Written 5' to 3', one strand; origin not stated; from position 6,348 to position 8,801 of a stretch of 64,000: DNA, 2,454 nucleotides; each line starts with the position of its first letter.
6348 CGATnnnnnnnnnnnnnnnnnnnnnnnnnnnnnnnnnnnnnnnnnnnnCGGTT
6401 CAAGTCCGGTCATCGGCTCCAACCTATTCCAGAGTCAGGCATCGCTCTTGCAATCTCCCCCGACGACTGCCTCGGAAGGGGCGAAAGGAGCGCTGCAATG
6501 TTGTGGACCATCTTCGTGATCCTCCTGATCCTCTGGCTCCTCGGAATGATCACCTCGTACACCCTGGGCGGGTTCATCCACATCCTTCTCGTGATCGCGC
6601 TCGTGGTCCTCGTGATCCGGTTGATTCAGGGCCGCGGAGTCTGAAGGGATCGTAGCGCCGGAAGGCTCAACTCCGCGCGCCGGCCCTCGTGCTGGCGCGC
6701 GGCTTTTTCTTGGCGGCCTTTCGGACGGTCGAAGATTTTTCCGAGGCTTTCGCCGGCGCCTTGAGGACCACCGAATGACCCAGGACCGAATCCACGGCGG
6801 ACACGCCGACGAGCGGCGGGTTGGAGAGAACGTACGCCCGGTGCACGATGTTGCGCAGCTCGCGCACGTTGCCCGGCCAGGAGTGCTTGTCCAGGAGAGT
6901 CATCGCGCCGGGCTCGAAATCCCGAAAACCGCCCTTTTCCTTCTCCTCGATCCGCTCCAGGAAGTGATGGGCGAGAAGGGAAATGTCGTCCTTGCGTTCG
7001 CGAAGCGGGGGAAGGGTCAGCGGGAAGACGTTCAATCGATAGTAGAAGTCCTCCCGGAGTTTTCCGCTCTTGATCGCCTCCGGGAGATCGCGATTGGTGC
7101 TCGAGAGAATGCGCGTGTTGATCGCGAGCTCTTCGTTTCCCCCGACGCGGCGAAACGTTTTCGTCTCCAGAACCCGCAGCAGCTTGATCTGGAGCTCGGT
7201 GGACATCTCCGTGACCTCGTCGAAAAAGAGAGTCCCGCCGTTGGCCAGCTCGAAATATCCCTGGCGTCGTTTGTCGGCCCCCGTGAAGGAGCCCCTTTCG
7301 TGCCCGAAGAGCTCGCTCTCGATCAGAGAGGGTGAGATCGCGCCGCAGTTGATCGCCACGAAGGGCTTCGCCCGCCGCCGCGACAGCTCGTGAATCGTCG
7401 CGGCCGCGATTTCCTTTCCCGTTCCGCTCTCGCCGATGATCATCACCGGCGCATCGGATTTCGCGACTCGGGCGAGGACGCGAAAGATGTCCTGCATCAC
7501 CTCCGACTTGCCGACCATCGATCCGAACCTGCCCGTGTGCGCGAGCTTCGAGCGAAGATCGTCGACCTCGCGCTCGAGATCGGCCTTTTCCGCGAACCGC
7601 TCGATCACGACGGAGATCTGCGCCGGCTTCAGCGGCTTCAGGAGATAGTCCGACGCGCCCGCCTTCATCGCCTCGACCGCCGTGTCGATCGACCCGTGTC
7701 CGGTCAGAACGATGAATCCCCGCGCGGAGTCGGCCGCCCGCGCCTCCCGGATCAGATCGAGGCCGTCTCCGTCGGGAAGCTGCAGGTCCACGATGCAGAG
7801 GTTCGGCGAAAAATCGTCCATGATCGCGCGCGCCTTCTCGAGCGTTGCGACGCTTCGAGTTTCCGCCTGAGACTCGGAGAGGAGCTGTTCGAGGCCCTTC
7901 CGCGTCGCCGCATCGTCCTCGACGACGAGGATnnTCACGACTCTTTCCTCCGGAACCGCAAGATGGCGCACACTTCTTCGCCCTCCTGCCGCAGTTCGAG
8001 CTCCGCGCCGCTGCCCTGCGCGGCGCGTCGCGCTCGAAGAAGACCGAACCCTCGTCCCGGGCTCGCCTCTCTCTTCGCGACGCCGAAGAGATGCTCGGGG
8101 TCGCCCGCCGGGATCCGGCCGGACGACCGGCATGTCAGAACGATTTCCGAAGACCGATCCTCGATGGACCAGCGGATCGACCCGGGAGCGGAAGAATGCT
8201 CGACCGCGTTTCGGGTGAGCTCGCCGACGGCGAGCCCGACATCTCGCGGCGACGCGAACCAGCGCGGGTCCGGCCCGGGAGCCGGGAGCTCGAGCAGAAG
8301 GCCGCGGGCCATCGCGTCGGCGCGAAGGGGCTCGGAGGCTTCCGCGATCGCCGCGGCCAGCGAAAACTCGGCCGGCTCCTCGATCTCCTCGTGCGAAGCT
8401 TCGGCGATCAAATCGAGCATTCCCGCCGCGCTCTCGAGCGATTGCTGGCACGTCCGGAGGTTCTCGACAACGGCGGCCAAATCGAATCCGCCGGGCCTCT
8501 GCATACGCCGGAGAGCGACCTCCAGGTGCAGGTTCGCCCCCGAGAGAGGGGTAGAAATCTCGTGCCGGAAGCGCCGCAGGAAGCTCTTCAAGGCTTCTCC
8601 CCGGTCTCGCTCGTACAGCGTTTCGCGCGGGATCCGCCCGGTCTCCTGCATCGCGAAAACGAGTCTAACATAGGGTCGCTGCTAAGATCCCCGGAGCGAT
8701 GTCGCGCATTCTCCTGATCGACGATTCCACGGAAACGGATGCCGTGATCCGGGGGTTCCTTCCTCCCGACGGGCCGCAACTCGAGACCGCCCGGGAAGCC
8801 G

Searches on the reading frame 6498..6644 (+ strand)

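Call 71: search_protein_families(library=pfam, proteins=[window:6498-6644:+], max_evalue=0.0001)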
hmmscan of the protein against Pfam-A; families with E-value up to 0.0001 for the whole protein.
window:6498-6644:+ (48 aa): 1 family
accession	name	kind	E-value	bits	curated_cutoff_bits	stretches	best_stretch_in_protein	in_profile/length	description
PF18919.5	DUF5670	-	1.2e-15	57.8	23.5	1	1-44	1-43/43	Family of unknown function (DUF5670)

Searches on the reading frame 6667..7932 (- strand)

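Call 41: search_protein_families(library=ncbifam, proteins=[window:6667-7932:-], max_evalue=1e-10)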
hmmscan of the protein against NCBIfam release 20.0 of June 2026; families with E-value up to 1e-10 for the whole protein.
window:6667-7932:- (421 aa): 46 families (the best 25 are shown)
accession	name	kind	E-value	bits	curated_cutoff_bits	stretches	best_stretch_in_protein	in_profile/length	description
NF008469.0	PRK11361.1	equivalog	5.9e-115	384.6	714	1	1-400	7-406/461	acetoacetate metabolism transcriptional regulator AtoC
TIGR01818.1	ntrC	equivalog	1.1e-114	383.7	558.6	1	1-406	1-406/463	nitrogen regulation protein NR(I)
NF041946.1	LuxO_transreg_Vib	equivalog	1.5e-107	360.3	800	1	4-408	2-404/463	quorum-sensing sigma-54 dependent transcriptional regulator LuxO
TIGR02915.1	PEP_resp_reg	equivalog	1.4e-104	350.5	502.6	1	1-376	1-378/445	PEP-CTERM-box response regulator transcription factor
NF051870.1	NAssimRespRegNtrX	equivalog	1.3e-103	347.3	600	1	1-375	4-373/452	nitrogen assimilation response regulator NtrX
TIGR01817.1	nifA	equivalog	1.6e-98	330.8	528.85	1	112-409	169-467/534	nif-specific transcriptional activator NifA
NF007689.0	PRK10365.1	equivalog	5.6e-98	328.6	760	1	1-370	8-372/441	sigma-54-dependent response regulator transcription factor ZraR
NF011695.0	PRK15115.1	equivalog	3.3e-91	306.3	763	1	1-384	9-382/445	two-component system response regulator GlrR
NF003451.0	PRK05022.1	equivalog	1.2e-90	304.7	476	1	109-374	164-427/512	nitric oxide reductase transcriptional regulator NorR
NF050807.1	TransRegFlbDCaul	equivalog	1.3e-90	304.5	750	1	30-407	32-386/454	sigma-54-dependent transcriptional regulator FlbD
NF041552.1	TF_PrdR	equivalog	4.1e-90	302.7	795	1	123-389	258-519/577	sigma-54 dependent transcriptional regulator PrdR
NF038308.1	RNA_repair_RtcR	equivalog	1.9e-89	300.9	650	1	82-399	123-451/530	RNA repair transcriptional activator RtcR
NF008176.1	PRK10923.1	equivalog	2.5e-89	300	620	1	1-386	6-387/469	nitrogen regulation protein NR(I)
NF049963.1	RespRegFlgRCampy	domain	3.8e-86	289.6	750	1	1-371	3-368/429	fla regulon two-component system response regulator FlgR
TIGR02974.1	phageshock_pspF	equivalog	4.9e-82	275.8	443.55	1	139-371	1-234/336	phage shock protein operon transcriptional activator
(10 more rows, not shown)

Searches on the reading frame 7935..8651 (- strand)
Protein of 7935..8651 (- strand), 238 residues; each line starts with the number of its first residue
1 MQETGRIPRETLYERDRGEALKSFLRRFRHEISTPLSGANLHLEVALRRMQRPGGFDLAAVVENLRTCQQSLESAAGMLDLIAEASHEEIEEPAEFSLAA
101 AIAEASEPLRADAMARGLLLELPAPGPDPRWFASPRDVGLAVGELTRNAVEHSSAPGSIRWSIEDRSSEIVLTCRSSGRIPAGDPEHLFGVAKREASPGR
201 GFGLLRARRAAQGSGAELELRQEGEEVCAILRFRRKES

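Call 71: search_protein_families(library=pfam, proteins=[window:7935-8651:-], max_evalue=0.0001)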
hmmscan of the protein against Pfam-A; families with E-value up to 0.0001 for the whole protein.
window:7935-8651:- (238 aa): 2 families
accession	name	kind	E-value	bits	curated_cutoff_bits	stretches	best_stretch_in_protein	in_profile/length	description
PF02518.31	HATPase_c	-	4.2e-07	30.8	26.4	1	136-231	4-105/111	Histidine kinase-, DNA gyrase B-, and HSP90-like ATPase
PF13581.12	HATPase_c_2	-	4.5e-05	23.9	27.4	1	137-206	31-106/127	Histidine kinase-like ATPase domain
